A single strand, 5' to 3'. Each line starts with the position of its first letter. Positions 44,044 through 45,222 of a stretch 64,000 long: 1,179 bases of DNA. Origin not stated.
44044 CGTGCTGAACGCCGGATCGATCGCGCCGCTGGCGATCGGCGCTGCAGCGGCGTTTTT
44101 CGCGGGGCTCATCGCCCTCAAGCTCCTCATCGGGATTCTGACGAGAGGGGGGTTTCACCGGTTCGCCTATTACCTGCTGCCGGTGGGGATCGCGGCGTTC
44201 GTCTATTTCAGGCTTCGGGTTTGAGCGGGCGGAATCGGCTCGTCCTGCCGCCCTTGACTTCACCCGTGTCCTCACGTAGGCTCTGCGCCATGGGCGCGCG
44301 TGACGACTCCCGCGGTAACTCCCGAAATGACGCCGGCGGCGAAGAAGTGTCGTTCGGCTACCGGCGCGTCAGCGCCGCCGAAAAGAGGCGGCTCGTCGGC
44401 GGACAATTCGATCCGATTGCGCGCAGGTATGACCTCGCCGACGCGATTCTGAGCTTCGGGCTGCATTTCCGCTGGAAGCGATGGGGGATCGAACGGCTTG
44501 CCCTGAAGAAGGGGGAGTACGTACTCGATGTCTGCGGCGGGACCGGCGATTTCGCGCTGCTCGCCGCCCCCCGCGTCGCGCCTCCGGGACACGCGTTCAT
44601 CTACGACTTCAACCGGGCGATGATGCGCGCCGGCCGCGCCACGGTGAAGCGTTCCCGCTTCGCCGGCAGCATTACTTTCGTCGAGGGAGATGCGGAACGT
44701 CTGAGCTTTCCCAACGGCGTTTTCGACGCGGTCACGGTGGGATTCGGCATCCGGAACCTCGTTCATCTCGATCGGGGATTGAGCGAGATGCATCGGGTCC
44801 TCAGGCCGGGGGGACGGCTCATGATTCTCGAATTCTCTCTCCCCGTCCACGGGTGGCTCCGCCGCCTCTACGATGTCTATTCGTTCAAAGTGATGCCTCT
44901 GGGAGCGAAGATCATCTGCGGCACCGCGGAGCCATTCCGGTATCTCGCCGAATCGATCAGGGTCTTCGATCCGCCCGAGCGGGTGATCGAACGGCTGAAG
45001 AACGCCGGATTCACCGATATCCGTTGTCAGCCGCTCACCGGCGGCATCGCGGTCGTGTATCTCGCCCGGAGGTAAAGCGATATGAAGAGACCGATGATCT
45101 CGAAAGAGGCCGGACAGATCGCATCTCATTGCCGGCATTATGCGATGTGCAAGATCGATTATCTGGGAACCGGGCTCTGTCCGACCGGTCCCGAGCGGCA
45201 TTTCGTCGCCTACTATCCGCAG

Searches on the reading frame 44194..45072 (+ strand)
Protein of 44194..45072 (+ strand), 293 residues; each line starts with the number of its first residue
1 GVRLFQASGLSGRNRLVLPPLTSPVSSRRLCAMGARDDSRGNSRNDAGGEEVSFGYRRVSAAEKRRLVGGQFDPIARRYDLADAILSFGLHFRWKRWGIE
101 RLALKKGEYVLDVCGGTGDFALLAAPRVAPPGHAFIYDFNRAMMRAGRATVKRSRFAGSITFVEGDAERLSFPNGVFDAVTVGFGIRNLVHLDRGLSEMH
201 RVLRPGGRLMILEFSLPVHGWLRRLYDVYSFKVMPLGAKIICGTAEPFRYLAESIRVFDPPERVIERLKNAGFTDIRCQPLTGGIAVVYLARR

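Call 10: search_protein_families(library=pfam, proteins=[window:44194-45072:+], max_evalue=0.001)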
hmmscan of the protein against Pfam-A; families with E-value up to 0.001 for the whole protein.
window:44194-45072:+ (293 aa): 9 families
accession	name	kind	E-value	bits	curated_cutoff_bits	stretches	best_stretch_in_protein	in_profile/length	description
PF01209.24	Ubie_methyltran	-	4.5e-58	196.8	20.1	1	64-291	7-231/233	ubiE/COQ5 methyltransferase family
PF13649.12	Methyltransf_25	-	8.9e-18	65.2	27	1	110-207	1-97/97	Methyltransferase domain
PF08241.18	Methyltransf_11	-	9.7e-16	58.6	21.2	1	111-211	1-95/95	Methyltransferase domain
PF13847.12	Methyltransf_31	-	8.6e-12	45.4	27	1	105-215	2-113/145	Methyltransferase domain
PF13489.12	Methyltransf_23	-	1.8e-09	38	27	1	99-227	13-131/164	Methyltransferase domain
PF08242.18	Methyltransf_12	-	9.2e-09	36.4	30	1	111-209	1-98/98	Methyltransferase domain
PF20922.3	Anamorsin_N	-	0.00043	20.5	27.1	1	171-213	46-89/163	Anamorsin, N-terminal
PF01135.25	PCMT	-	0.00047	20.4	20.3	1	100-211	67-171/210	Protein-L-isoaspartate(D-aspartate) O-methyltransferase (PCMT)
PF00891.24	Methyltransf_2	-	0.00056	19.8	22.3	1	101-223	57-176/210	O-methyltransferase domain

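Call 26: search_protein_families(library=ncbifam, proteins=[window:44290-45072:+], max_evalue=0.001)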
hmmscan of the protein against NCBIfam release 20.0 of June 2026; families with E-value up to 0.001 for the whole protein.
window:44290-45072:+ (261 aa): 23 families
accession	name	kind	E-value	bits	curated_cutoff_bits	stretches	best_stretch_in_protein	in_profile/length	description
NF052510.1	methyltran_MpqE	exception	8e-72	241.4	335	1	30-259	2-232/234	methyl-plastoquinone biosynthesis methyltransferase MpqE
NF001242.0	PRK00216.1-3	equivalog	5.8e-71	238.9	351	1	12-257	6-253/258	bifunctional demethylmenaquinone methyltransferase/2-methoxy-6-polyprenyl-1,4-benzoquinol methylase UbiE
NF001240.0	PRK00216.1-1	equivalog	1.6e-67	227.1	378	1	17-257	6-246/251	bifunctional demethylmenaquinone methyltransferase/2-methoxy-6-polyprenyl-1,4-benzoquinol methylase UbiE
TIGR01934.1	MenG_MenH_UbiE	subfamily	2e-63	213.7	158.35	1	40-260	5-222/223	ubiquinone/menaquinone biosynthesis methyltransferase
NF001244.0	PRK00216.1-5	equivalog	4.5e-61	206.2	216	1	33-260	7-234/236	bifunctional demethylmenaquinone methyltransferase/2-methoxy-6-polyprenyl-1,4-benzoquinol methylase UbiE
NF001241.0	PRK00216.1-2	equivalog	1.4e-49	168.8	327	1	32-259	9-227/231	demethylmenaquinone methyltransferase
TIGR02752.1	MenG_heptapren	equivalog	1e-45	156.1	419.85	1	34-258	5-228/231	demethylmenaquinone methyltransferase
NF001243.0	PRK00216.1-4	equivalog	1.3e-45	155.6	235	1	32-259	5-231/237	demethylmenaquinone methyltransferase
NF043040.1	corrin_prot_MT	hypoth_equivalog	1.1e-17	64.2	180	1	44-223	12-191/216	corrinoid protein-associated methyltransferase CpaM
NF047649.1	MTase_UXPK_star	exception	1.2e-16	60.6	460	1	72-182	75-184/283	methyltransferase/UXPK-star double selenoprotein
NF041537.1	ArsM_AhpD_UU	exception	1.8e-16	59.9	510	1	72-181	74-182/345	arsenite methyltransferase/AhpD domain selenoprotein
NF008823.0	PRK11873.1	subfamily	4.4e-15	55.9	263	1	71-179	74-181/272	arsenite methyltransferase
NF041536.1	ArsM_DUF2284_UU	exception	2e-12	46.2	575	1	72-180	74-181/459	arsenite methyltransferase/DUF2284 domain selenoprotein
NF045825.1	FAmtase_mtf2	equivalog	2.5e-10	40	400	1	74-182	58-161/248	fatty-acid O-methyltransferase Mtf2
NF045823.1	PthPhpthDimycoMt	equivalog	7.6e-10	38.4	300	1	74-179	66-166/256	phthiotriol/phenolphthiotriol dimycocerosates methyltransferase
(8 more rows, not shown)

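Call 77: list_cluster_members(proteins=[P0001, P0271, window:44290-45072:+, window:42550-43368:+, window:55518-58235:+, P0003, P0024, P0077, P0115, P0074])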
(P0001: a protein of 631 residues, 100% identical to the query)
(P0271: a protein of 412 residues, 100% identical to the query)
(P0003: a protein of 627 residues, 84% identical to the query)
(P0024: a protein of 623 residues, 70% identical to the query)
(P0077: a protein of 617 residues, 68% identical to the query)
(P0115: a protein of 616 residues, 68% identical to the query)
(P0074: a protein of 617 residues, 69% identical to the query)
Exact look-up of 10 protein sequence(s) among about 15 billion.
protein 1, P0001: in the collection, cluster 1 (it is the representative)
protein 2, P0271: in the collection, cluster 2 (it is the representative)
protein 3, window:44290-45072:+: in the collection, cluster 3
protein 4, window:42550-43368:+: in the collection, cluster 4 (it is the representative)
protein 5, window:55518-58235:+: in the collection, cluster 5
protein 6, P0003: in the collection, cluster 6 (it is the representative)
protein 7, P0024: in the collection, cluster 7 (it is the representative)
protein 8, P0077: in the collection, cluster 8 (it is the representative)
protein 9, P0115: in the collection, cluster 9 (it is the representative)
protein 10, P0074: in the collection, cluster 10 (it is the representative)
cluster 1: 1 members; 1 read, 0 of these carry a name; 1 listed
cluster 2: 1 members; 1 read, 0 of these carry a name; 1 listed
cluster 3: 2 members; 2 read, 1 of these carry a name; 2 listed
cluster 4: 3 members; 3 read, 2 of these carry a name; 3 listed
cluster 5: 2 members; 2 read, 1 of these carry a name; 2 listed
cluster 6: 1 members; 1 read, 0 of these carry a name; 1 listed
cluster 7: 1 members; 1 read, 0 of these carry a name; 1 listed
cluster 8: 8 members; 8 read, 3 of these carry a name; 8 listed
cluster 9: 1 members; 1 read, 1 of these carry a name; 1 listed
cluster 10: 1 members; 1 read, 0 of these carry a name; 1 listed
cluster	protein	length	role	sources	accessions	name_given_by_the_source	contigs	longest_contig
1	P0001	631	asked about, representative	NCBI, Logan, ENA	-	-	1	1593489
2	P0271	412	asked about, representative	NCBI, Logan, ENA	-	-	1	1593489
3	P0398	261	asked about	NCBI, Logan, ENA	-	-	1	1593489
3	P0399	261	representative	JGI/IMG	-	demethylmenaquinone methyltransferase / 2-methoxy-6-polyprenyl-1,4-benzoquinol methylase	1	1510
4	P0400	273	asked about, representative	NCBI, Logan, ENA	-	-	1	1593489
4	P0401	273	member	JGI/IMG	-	geranylgeranylglycerol-phosphate geranylgeranyltransferase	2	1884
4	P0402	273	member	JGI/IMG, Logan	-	geranylgeranylglycerol-phosphate geranylgeranyltransferase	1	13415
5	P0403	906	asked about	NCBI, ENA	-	-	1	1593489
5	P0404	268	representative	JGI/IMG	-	valyl-tRNA synthetase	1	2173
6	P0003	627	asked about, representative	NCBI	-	-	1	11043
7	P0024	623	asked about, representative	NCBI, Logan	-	-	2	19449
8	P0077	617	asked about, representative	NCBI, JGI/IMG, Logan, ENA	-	-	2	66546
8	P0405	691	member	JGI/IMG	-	hypothetical protein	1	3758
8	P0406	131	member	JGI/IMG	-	hypothetical protein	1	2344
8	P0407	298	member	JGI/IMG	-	hypothetical protein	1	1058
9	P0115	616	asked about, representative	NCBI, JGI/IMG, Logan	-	FAD/FMN-containing dehydrogenase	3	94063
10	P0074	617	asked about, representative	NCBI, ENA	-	-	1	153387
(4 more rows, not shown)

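Call 90: search_solved_structures(query=window:44290-45072:+, max_evalue=1e-10)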
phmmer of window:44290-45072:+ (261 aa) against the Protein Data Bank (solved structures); distinct sequences matched with E-value up to 1e-10: 1.
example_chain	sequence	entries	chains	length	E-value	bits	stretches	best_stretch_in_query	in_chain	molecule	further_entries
4obw_A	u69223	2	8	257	3.6e-26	95.2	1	30-257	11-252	2-methoxy-6-polyprenyl-1,4-benzoquinol methylase, mitochondrial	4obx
